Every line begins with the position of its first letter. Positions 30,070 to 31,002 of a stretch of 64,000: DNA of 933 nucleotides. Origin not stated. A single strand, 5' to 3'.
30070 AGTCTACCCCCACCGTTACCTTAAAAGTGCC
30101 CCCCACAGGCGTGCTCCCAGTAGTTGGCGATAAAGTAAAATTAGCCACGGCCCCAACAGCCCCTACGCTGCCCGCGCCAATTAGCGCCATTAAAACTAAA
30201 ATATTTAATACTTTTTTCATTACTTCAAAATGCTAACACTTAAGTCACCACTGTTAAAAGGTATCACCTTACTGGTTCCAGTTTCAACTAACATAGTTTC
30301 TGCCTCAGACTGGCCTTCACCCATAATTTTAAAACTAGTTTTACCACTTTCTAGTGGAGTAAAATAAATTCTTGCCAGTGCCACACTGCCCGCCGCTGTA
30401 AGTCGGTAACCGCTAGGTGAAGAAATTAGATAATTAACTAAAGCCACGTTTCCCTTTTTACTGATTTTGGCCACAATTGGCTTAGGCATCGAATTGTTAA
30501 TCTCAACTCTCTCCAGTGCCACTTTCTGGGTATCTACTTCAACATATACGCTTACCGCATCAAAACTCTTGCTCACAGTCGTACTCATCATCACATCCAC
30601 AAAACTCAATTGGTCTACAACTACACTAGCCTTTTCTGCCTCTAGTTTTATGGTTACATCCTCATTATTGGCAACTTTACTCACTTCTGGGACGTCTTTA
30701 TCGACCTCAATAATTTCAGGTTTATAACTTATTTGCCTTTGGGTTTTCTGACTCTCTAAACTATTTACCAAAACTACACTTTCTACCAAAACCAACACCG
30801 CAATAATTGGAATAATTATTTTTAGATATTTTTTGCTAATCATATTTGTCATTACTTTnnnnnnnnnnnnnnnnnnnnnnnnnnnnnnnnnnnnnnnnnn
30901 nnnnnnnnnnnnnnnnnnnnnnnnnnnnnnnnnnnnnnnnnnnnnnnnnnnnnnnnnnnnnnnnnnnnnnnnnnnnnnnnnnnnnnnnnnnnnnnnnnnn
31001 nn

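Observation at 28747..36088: Five-gene operon encoding a cohesin/dockerin-type modular surface complex with an LPxTG-anchored cohesin protein and a 1167-aa Cys-rich giant protein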

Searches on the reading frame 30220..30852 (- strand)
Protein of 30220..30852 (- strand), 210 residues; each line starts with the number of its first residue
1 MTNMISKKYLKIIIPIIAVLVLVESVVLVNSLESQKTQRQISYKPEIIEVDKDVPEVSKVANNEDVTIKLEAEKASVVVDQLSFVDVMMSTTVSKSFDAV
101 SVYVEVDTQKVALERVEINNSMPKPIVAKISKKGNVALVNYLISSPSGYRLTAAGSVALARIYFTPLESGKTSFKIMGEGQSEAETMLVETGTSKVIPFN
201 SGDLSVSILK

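Call 3: search_protein_families(library=pfam, proteins=[window:30220-30852:-], max_evalue=1)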
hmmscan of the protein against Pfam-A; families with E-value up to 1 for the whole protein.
window:30220-30852:- (210 aa): 0 families

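Call 4: search_protein_families(library=ncbifam, proteins=[window:30220-30852:-], max_evalue=1)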
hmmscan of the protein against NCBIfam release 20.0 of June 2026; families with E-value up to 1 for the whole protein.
window:30220-30852:- (210 aa): 0 families

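Call 17: search_solved_structures(query=A2, max_evalue=10, show_alignments=1)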
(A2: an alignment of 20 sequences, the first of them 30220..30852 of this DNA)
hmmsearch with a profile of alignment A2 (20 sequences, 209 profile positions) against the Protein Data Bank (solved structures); distinct sequences matched with E-value up to 10: 3.
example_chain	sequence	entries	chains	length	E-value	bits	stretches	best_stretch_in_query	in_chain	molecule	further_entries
4ums_A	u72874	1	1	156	0.18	15.1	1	72-172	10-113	CELLULOSOMAL ANCHORING SCAFFOLDIN B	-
3ul4_A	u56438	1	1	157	0.32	14.2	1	72-149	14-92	Cellulosome-anchoring protein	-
5lxv_A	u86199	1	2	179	0.34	14.1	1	66-118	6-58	Scaffoldin C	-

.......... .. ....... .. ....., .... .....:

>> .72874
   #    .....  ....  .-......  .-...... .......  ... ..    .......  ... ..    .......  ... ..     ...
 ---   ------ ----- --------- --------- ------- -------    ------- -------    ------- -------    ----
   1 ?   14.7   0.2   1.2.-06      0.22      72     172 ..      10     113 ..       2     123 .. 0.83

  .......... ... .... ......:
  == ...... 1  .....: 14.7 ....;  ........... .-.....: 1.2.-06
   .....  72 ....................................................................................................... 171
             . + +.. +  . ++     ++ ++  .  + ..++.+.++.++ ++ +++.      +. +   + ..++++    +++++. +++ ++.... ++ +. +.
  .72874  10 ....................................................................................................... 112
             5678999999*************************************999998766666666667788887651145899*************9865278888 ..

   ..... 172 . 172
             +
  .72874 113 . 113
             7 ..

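Call 36: find_homologous_proteins(query=window:30220-30852:-, max_evalue=0.001)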
Query window:30220-30852:- (210 aa): 3 proteins with E <= 0.001 among 596 candidates.
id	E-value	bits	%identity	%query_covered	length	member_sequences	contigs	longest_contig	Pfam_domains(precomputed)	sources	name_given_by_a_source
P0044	5.4e-118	409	100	99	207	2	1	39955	-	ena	-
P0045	2.8e-94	332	81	99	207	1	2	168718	-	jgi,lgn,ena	jgi:hypothetical protein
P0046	1.3e-68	249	63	99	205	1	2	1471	-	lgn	-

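Call 70: predict_structure(alignment_id=A8)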
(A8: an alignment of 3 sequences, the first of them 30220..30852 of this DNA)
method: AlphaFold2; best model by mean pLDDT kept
length: 210 residues; sequences in the alignment: 3
mean_pLDDT: 44.4   pTM: 0.43
mean pLDDT of the five models: 44.4, 39.2, 33.4, 30.6, 28.7
residues with pLDDT >= 90: 0; 70-90: 0; 50-70: 70; < 50: 140
segments of 3 or more residues with pLDDT < 50: 1-63, 73-75, 106-147, 179-210
pLDDT, mean of each block of 10 residues (from residue 1): 38 31 27 32 39 38 52 54 64 60 50 45 39 38 47 61 62 55 39 36 27
secondary structure, 60 per line:
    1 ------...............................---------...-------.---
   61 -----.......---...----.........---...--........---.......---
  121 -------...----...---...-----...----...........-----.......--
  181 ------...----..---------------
elements in order: H7-37 E47-49 E66-72 E76-78 E83-91 E95-97 E100-107 E111-117 E128-130 E135-137 E141-143 E149-151 E156-166 E172-178 E187-189

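Call 73: fold_search(model_id=the predicted structure, library=pdb)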
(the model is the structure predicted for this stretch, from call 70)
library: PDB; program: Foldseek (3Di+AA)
matches with E <= 10: 1093; with E <= 0.001: 0
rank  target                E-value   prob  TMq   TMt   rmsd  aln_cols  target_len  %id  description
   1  1xvs_A                1.1e-02  0.75  0.21  0.31  12.8       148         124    7  Crystal structure of apaG Protein from Vibrio cholerae (released 2004-12-14)
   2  1xq4_B                1.4e-02  0.69  0.21  0.32  11.6       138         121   11  Crystal Structure of the Putative ApaA Protein from Bordetella pertussis, Northeast Structural Genomics Target BeR40 (released 2004-11-09)
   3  1xq4_A                1.5e-02  0.60  0.21  0.32  13.9       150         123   10  Crystal Structure of the Putative ApaA Protein from Bordetella pertussis, Northeast Structural Genomics Target BeR40 (released 2004-11-09)
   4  1tza_B                1.8e-02  0.38  0.17  0.24  12.1       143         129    7  X-ray structure of Northeast Structural Genomics Consortium target SoR45 (released 2004-07-27)
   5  7zgz_X                2.2e-02  0.44  0.20  0.08  12.2       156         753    9  Crystal structure of beta-xylosidase from Thermotoga maritima in complex with methyl-beta-D-xylopyranoside hydrolysed  (released 2023-04-19)
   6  2a5z_C                2.3e-02  0.21  0.15  0.14  18.3       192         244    8  Crystal Structure of Protein of Unknown Function SO2946 from Shewanella oneidensis MR-1 (released 2005-08-16)
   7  8dne_A                2.6e-02  0.21  0.18  0.12  15.9       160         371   12  CryoEM structure of the A.aeolicus WzmWzt transporter bound to ATP (released 2022-09-21)
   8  7zdy_Y                3.4e-02  0.41  0.21  0.08  11.4       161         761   10  Crystal structure of beta-xylosidase from Thermotoga maritima in complex with methyl-beta-D-xylopyranoside (released 2023-04-19)
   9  4r7v                  3.8e-02  0.38  0.23  0.30  15.8       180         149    9  Crystal structure of N-lobe of human ARRDC3(1-165) (released 2014-10-01)
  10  7k2t_A                4.2e-02  0.16  0.18  0.12  15.7       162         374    9  Mg2+/ATP-bound structure of the full-length WzmWzt O antigen ABC transporter in lipid nanodiscs (released 2021-01-13)
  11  8rjc_5                4.5e-02  0.89  0.28  0.32   9.2       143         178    5  Structure of the rabbit 80S ribosome stalled on a 2-TMD rhodopsin intermediate in complex with Sec61-TRAP, open confor (released 2024-01-24)
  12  2f1e_MODEL_1_A        5.2e-02  0.47  0.21  0.33  12.6       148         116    7  Solution structure of ApaG protein (released 2006-10-24)
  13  7zgz_Y                6.1e-02  0.28  0.20  0.08  12.2       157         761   11  Crystal structure of beta-xylosidase from Thermotoga maritima in complex with methyl-beta-D-xylopyranoside hydrolysed  (released 2023-04-19)
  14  7zeq_X                6.5e-02  0.28  0.20  0.07  12.3       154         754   11  Apo crystal structure of beta-xylosidase from Thermotoga maritima (released 2023-04-19)
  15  7zb3_A                7.2e-02  0.21  0.20  0.07  14.3       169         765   10  Crystal structure of beta-xylosidase from Thermotoga maritima in complex with xylohexaose hydrolysed to xylobiose (released 2023-04-05)
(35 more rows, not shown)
